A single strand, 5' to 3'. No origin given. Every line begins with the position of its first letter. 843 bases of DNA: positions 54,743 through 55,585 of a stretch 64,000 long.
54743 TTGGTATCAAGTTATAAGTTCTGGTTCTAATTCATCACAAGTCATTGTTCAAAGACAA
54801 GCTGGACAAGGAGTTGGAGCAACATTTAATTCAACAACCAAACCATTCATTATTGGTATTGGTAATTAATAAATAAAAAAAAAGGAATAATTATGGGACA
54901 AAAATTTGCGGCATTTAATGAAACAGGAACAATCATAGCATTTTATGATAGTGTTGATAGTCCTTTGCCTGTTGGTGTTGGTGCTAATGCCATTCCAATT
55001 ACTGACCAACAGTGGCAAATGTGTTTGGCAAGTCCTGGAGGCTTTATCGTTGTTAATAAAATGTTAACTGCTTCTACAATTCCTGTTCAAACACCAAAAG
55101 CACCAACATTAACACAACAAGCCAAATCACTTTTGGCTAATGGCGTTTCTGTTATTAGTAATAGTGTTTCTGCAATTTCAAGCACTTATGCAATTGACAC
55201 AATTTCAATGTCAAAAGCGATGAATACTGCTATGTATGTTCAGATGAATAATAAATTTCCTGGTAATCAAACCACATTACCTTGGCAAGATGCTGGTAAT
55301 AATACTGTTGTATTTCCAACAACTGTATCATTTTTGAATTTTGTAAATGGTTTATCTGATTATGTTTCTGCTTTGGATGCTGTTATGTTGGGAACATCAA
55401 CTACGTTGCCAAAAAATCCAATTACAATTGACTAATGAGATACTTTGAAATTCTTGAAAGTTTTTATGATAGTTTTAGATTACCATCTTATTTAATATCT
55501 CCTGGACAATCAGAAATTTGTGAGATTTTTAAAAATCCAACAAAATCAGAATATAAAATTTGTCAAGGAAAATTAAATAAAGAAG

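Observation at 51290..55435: Tail-fibre diversification cassette: three tandem fibre genes with conserved ends and unrelated centres, plus chaperone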

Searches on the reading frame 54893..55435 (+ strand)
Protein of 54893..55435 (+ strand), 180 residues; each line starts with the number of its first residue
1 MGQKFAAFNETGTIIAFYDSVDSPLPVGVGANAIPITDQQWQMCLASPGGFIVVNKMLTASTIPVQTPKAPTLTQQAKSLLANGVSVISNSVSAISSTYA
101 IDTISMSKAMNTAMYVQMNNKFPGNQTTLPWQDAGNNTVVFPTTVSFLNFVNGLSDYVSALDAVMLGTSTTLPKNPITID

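Call 4: search_protein_families(library=pfam, proteins=[window:54893-55435:+], max_evalue=0.1)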
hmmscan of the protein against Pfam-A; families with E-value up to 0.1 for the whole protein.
window:54893-55435:+ (180 aa): 0 families

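Call 5: search_protein_families(library=phrogs, proteins=[window:54893-55435:+], max_evalue=0.01)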
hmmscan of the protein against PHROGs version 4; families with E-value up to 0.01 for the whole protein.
window:54893-55435:+ (180 aa): 0 families

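Call 18: find_encoding_contigs(protein=window:54893-55435:+, flank=10000, max_places=8)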
Protein window:54893-55435:+ (180 aa): 1 contig read that carries it; 1 place shown.
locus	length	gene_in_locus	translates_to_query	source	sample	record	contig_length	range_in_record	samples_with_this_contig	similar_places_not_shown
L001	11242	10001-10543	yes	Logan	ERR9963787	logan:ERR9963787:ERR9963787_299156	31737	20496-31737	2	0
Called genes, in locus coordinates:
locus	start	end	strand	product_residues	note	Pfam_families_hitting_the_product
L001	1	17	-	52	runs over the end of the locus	-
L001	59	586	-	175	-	-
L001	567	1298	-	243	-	PF02086:MethyltransfD12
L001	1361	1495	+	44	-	-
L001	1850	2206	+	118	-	-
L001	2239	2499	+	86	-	-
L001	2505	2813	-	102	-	-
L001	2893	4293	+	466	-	PF01068:DNA_ligase_A_M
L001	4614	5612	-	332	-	PF02086:MethyltransfD12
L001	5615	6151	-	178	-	PF01555:N6_N4_Mtase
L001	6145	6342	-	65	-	-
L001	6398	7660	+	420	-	PF21882:Gp53-like_C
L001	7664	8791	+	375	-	PF21882:Gp53-like_C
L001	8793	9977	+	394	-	-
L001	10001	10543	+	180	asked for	-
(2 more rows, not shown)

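Call 19: find_related_loci(query=window:54893-55435:+, collection=viral_contigs, flank=10000)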
Query window:54893-55435:+ (180 aa) in viral_contigs; peptide patterns used: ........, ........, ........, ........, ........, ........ (x = any residue, [..] = any of these).
16 stretches matched a pattern; 15 encode a relative of the query (tblastn E <= 1e-3); 15 distinct loci.
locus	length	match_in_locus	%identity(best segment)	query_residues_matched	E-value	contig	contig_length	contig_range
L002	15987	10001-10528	40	1-179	1e-32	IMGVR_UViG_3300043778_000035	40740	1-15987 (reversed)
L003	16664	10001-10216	60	1-78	8e-21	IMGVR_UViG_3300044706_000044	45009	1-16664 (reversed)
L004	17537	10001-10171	59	1-58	4e-17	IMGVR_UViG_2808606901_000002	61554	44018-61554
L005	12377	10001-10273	43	1-99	1e-16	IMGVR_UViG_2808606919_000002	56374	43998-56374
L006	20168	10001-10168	53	1-58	4e-16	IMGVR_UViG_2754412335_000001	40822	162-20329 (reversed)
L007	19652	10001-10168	53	1-58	5e-15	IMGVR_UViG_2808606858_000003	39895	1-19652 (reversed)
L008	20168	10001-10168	53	1-58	5e-15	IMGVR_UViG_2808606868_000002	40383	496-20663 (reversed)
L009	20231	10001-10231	40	1-80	2e-12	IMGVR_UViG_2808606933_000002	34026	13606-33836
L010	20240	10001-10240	40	1-83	1e-11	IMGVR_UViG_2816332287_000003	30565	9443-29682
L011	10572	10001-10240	40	1-83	1e-11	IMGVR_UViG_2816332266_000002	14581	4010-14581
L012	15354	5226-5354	58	1-45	2e-11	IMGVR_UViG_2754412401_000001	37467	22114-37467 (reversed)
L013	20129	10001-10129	58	1-45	2e-11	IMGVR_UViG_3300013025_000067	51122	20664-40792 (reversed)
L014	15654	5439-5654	44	1-75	3e-11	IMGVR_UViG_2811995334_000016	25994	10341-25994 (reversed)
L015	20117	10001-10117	59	1-41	1e-10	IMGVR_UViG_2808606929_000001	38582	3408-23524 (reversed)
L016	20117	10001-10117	59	1-41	1e-10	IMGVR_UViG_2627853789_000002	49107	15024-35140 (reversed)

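Call 22: find_homologous_proteins(query=window:54893-55435:+, max_evalue=0.001)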
Query window:54893-55435:+ (180 aa): 4 proteins with E <= 0.001 among 53 candidates.
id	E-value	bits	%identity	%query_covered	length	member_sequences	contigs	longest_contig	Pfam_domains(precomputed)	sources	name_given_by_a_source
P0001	7.0e-110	382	100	100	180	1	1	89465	-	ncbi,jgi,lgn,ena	jgi:hypothetical protein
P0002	8.2e-61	223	63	99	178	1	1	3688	-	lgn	-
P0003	2.0e-59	218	61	99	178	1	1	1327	-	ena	-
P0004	1.6e-27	114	40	99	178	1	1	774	-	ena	-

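Call 27: search_protein_families(library=pfam, proteins=[L009:10001-10444:+, L010:10001-10456:+, L014:5439-5873:+, L015:10001-10456:+, L003:10001-10576:+, L004:10001-10561:+, L006:10001-10570:+, L002:10001-10534:+, window:54893-55435:+], max_evalue=1)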
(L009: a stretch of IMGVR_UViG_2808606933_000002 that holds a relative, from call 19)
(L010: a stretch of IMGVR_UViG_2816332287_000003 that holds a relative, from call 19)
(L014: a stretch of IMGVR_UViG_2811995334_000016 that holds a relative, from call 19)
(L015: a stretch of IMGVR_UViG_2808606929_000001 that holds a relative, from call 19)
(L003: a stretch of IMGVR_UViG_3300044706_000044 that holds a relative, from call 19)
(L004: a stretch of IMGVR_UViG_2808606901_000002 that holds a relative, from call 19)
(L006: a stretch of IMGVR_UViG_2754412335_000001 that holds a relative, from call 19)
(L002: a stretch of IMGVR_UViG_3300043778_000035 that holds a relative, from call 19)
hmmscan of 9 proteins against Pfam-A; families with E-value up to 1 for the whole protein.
L009:10001-10444:+ (147 aa): 2 families
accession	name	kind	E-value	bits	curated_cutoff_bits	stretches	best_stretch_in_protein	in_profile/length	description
PF16778.10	Phage_tail_APC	-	1.1e-07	32.1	26.6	1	74-141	1-60/60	Phage tail assembly chaperone protein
PF02413.22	Caudo_TAP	-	0.12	12.9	22.1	1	46-140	37-130/131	Caudovirales tail fibre assembly protein, lambda gpK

L010:10001-10456:+ (151 aa): 1 family
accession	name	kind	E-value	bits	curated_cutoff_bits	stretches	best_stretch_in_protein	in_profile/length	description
PF16778.10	Phage_tail_APC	-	7e-05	23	26.6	1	75-140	2-59/60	Phage tail assembly chaperone protein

L014:5439-5873:+ (144 aa): 1 family
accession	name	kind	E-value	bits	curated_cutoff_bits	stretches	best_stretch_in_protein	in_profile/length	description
PF02413.22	Caudo_TAP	-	1.1e-13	51.9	22.1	1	31-139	26-131/131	Caudovirales tail fibre assembly protein, lambda gpK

L015:10001-10456:+ (151 aa): 2 families
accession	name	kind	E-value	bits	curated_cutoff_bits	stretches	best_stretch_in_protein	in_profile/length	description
PF16778.10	Phage_tail_APC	-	0.00031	21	26.6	1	75-140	2-59/60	Phage tail assembly chaperone protein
PF02413.22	Caudo_TAP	-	0.084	13.5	22.1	1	42-140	35-130/131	Caudovirales tail fibre assembly protein, lambda gpK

L003:10001-10576:+ (191 aa): 2 families
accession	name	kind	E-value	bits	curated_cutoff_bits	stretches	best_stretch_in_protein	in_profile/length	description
PF14301.12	DUF4376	-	3.3e-09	37.6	25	1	71-188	2-105/106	Domain of unknown function (DUF4376)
PF09003.16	Arm-DNA-bind_1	-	0.16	12.5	22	1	138-176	26-64/74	Bacteriophage lambda integrase, Arm DNA-binding domain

L004:10001-10561:+ (186 aa): 2 families
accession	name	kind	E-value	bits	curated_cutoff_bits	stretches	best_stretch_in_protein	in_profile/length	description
PF14301.12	DUF4376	-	0.0013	19.6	25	1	83-178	13-103/106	Domain of unknown function (DUF4376)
PF12497.13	ERbeta_N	-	0.04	14.2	25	1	91-156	36-99/114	Estrogen receptor beta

L006:10001-10570:+ (189 aa): 2 families
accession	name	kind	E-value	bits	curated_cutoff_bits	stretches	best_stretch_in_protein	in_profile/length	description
PF14301.12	DUF4376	-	1.1e-07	32.8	25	1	71-184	2-102/106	Domain of unknown function (DUF4376)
PF17573.8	GA-like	-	0.036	14.4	25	0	65-82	5-22/50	GA-like domain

L002:10001-10534:+ (177 aa): 0 families

window:54893-55435:+ (180 aa): 1 family
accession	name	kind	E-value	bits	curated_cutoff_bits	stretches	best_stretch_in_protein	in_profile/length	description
PF14301.12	DUF4376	-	0.25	12.3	25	1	82-161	19-83/106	Domain of unknown function (DUF4376)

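Call 28: search_protein_families(library=phrogs, proteins=[L009:10001-10444:+, L010:10001-10456:+, L014:5439-5873:+, L015:10001-10456:+, L003:10001-10576:+, L004:10001-10561:+, L006:10001-10570:+, L002:10001-10534:+, window:54893-55435:+], max_evalue=1)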
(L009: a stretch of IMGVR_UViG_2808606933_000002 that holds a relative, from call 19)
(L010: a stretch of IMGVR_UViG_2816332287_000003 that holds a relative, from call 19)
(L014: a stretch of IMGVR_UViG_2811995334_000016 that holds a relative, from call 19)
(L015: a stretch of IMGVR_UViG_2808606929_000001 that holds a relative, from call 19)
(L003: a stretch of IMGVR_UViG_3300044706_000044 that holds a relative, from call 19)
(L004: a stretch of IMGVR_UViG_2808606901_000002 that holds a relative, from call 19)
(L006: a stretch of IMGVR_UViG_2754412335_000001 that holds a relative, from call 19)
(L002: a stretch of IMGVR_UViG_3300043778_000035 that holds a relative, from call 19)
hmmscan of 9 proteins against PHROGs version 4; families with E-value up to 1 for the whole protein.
L009:10001-10444:+ (147 aa): 11 families
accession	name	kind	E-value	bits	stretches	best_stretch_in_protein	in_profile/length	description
phrog_188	-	tail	5.4e-28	99.1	1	15-144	56-185/207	tail fiber assembly protein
phrog_8716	-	tail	1.1e-18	69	1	72-141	75-145/152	tail fiber protein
phrog_5844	-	unknown function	1.3e-18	68.5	1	25-141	77-194/199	-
phrog_4912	-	tail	9.5e-11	42.9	1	64-144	133-205/226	tail fiber assembly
phrog_8746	-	tail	3.2e-07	31.6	1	73-140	78-138/139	tail fiber assembly protein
phrog_4628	-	tail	0.00055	21.2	1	72-140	63-124/126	tail fiber assembly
phrog_33112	-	unknown function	0.00068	21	1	84-125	57-98/104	-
phrog_136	-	tail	0.0043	18.2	1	7-141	51-177/178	tail fiber assembly protein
phrog_105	-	tail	0.0046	17.3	1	74-142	137-204/239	tail fiber assembly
phrog_5572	-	unknown function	0.041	15.3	1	74-141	57-125/130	-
phrog_5400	-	unknown function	0.13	13.3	1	31-70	24-62/145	-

L010:10001-10456:+ (151 aa): 10 families
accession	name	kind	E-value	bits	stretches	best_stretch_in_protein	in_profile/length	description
phrog_188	-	tail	1.6e-22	81.3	1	16-149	54-190/207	tail fiber assembly protein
phrog_8716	-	tail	4.6e-19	70.2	1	28-140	30-144/152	tail fiber protein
phrog_5844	-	unknown function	6.4e-17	63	1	26-134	78-186/199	-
phrog_4912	-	tail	5.4e-07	30.6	1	67-146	136-207/226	tail fiber assembly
phrog_8746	-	tail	6.1e-06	27.5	1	72-140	77-138/139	tail fiber assembly protein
phrog_33112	-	unknown function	0.0021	19.4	1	78-124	51-97/104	-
phrog_136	-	tail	0.0021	19.2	1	7-127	51-164/178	tail fiber assembly protein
phrog_5400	-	unknown function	0.0063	17.6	1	31-79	24-70/145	-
phrog_4628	-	tail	0.014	16.7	1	58-134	53-117/126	tail fiber assembly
phrog_31092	-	unknown function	0.026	14.6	1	91-121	155-185/250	-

L014:5439-5873:+ (144 aa): 9 families
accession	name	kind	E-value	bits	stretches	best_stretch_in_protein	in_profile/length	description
phrog_188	-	tail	2.5e-27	97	1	12-140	53-183/207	tail fiber assembly protein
phrog_136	-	tail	2.3e-13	51.6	1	7-139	51-177/178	tail fiber assembly protein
phrog_3792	-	tail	1.7e-12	48.5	1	71-139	9-78/78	tail assembly chaperone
phrog_105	-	tail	1.1e-10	42.3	1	74-139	137-203/239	tail fiber assembly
phrog_5572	-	unknown function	2.8e-09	38.5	1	68-139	51-125/130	-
phrog_5844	-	unknown function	6.1e-07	30.5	1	25-122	77-174/199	-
phrog_5400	-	unknown function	0.00011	23.2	1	25-74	20-67/145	-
phrog_26134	-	unknown function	0.019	16.1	1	99-127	14-43/71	-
phrog_2341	-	unknown function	0.022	15.8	1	91-138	38-86/88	-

L015:10001-10456:+ (151 aa): 10 families
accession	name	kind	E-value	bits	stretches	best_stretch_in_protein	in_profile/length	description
phrog_188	-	tail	3.2e-26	93.3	1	16-146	54-187/207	tail fiber assembly protein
phrog_5844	-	unknown function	6.5e-20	72.8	1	22-138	74-191/199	-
phrog_8716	-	tail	4.1e-17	63.8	1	71-145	74-149/152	tail fiber protein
phrog_4912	-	tail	4.8e-07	30.8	1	71-145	140-206/226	tail fiber assembly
phrog_5400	-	unknown function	0.00014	23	1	31-80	24-71/145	-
phrog_33112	-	unknown function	0.00017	22.9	1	77-124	50-97/104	-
phrog_8746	-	tail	0.0088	17.2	1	71-140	76-138/139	tail fiber assembly protein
phrog_4628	-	tail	0.059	14.7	1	63-138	54-122/126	tail fiber assembly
phrog_136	-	tail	0.35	12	1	7-139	51-175/178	tail fiber assembly protein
phrog_2618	-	unknown function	0.41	11.4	1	17-80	3-65/197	-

L003:10001-10576:+ (191 aa): 5 families
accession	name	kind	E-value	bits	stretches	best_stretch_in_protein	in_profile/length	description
phrog_1348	-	tail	2.7e-32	113.3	1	61-190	52-175/224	tail fiber protein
phrog_1807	-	tail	2.3e-10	41.6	1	69-188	118-233/241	tail fiber protein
phrog_188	-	tail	0.0067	17.2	1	29-80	70-128/207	tail fiber assembly protein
phrog_136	-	tail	0.045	14.9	0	7-80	51-123/178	tail fiber assembly protein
phrog_3811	-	unknown function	0.055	14.1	1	63-190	77-196/200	-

L004:10001-10561:+ (186 aa): 2 families
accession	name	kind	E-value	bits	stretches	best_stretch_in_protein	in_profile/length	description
phrog_1348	-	tail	1.5e-18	68.3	1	60-184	51-177/224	tail fiber protein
phrog_188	-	tail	0.023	15.4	1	13-74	54-121/207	tail fiber assembly protein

L006:10001-10570:+ (189 aa): 5 families
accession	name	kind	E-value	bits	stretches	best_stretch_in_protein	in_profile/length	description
phrog_1348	-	tail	4.7e-31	109.2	1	39-187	37-173/224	tail fiber protein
phrog_1807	-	tail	8.2e-07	29.9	1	69-185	118-234/241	tail fiber protein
phrog_4998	-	unknown function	0.00018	22.2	1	65-183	90-206/218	-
phrog_136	-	tail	0.0043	18.2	1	7-82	51-128/178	tail fiber assembly protein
phrog_188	-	tail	0.0059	17.4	1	20-85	61-132/207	tail fiber assembly protein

L002:10001-10534:+ (177 aa): 4 families
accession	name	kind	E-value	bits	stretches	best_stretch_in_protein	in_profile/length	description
phrog_5612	-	unknown function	0.063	14.3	1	104-163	4-58/140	-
phrog_38008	-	unknown function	0.14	12.8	1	83-137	75-129/234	-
phrog_188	-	tail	0.21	12.3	1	12-70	53-119/207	tail fiber assembly protein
phrog_20478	-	unknown function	0.23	12.9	1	80-120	19-57/114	-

window:54893-55435:+ (180 aa): 1 family
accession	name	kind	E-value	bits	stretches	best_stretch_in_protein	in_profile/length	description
phrog_188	-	tail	0.058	14.1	1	5-77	46-119/207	tail fiber assembly protein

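Call 32: find_encoding_contigs(protein=P0002, flank=10000)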
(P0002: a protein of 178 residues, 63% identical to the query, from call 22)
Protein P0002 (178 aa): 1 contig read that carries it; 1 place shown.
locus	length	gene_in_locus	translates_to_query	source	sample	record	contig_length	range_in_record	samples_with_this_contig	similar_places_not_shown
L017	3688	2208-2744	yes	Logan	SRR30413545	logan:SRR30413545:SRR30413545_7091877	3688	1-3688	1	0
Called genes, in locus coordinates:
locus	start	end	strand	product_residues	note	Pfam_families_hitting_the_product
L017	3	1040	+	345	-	?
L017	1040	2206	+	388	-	PF21882:Gp53-like_C (weak)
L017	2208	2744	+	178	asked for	-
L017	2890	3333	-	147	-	-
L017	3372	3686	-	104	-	?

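Call 33: find_encoding_contigs(protein=P0003, flank=10000)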
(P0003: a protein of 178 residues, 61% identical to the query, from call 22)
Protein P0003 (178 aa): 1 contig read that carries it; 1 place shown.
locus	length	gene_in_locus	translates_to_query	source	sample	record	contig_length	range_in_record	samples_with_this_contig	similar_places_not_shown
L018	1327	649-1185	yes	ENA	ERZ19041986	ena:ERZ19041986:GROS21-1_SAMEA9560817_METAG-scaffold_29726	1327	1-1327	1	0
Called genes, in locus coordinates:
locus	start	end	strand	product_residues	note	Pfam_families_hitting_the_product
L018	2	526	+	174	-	?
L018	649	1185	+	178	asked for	-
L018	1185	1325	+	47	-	?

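Call 34: find_encoding_contigs(protein=P0009, flank=10000)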
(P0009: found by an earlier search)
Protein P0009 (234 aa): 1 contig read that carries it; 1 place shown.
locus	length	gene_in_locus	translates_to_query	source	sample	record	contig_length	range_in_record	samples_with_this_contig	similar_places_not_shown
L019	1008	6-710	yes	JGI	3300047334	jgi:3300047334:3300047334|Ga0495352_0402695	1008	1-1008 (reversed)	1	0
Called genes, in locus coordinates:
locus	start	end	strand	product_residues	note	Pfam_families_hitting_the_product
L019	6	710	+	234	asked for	PF21882:Gp53-like_C (weak)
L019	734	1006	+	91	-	?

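Call 49: find_related_loci(query=A4, collection=metagenome_contigs, flank=10000)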
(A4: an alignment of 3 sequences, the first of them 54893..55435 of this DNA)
Query A4 (180 aa) in metagenome_contigs; peptide patterns used: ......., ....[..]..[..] (x = any residue, [..] = any of these).
111 stretches matched a pattern; 34 encode a relative of the query (tblastn E <= 1e-3); 34 distinct loci.
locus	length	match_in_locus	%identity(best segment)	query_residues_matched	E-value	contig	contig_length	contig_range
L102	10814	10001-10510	39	1-179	6e-28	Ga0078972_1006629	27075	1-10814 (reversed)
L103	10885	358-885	38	1-179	1e-24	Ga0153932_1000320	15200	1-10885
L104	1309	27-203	63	1-62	3e-19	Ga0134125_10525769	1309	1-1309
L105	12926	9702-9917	56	1-79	6e-19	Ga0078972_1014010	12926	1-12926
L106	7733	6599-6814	56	1-79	6e-19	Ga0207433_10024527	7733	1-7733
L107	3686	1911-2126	54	1-79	7e-19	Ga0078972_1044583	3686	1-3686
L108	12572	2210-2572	36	1-160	2e-17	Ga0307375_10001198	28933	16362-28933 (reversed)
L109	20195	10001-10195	53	1-75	4e-17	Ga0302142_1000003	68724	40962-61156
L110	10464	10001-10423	35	1-141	4e-16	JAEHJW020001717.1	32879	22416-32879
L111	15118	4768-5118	39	1-114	2e-15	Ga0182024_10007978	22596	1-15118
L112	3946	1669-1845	51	1-61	2e-15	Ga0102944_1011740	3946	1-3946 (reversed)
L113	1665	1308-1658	35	1-133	4e-15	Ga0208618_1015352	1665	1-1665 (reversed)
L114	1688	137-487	35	1-133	4e-15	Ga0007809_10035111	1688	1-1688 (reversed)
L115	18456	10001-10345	34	1-95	1e-14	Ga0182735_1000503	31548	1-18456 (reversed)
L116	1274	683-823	57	1-49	1e-14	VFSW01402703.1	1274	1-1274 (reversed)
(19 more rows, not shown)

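Call 69: predict_structure(alignment_id=A6)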
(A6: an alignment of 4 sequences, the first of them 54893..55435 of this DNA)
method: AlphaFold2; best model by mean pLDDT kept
length: 180 residues; sequences in the alignment: 4
mean_pLDDT: 78.3   pTM: 0.57
mean pLDDT of the five models: 78.3, 75.8, 53.3, 51.9, 46.5
residues with pLDDT >= 90: 70; 70-90: 60; 50-70: 30; < 50: 20
segments of 3 or more residues with pLDDT < 50: 49-68
pLDDT, mean of each block of 10 residues (from residue 1): 69 67 66 72 59 38 42 84 90 87 92 96 94 92 94 93 89 86
secondary structure, 60 per line:
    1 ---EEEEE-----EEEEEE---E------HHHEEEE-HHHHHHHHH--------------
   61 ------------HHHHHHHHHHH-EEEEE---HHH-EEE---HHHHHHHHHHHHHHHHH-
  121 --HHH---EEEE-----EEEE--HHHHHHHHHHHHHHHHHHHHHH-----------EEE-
elements in order: E4-8 E14-19 E33-36 H38-46 H73-83 E85-89 E97-99 H103-119 E129-132 E138-141 H144-165 E177-179

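Call 77: search_dna_similar(query=window:54893-55435:+, collection=phages, mode=protein, max_evalue=0.001, max_rows=25)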
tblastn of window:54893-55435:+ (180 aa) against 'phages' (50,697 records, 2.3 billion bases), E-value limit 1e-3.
Records with a match: 6; places in all: 6; records where one place covers at least 80% of the query: 0.
Best place of each record, by identity: <60% 6.
By first word of the organism name: Burkholderia 6.
By host as written in the record: Burkholderia sp. 3; Burkholderia thailandensis 2; Burkholderia pseudomallei 1.
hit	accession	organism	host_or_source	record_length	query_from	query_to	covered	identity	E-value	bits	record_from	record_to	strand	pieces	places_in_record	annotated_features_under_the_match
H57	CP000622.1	Burkholderia phage phiE255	Burkholderia thailandensis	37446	1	55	31%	50.9%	3e-6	52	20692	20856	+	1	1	gp27, conserved hypothetical protein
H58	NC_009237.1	Burkholderia phage phiE255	Burkholderia thailandensis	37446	1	55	31%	50.9%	3e-6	52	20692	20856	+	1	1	tail fiber assembly protein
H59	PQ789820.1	Burkholderia phage vB_E427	Burkholderia sp.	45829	1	55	31%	50.9%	3e-6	52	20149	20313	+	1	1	hypothetical protein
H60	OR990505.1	Burkholderia phage vB_HM795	Burkholderia pseudomallei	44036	1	45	25%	55.6%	2e-6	52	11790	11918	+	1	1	putative tail fiber assembly chaperone protein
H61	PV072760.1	Burkholderia phage vB_PR2c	Burkholderia sp.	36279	1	45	25%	53.3%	1e-4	47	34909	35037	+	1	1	hypothetical protein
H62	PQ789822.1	Burkholderia phage vB_D1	Burkholderia sp.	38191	1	45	25%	53.3%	2e-4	47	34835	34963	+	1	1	hypothetical protein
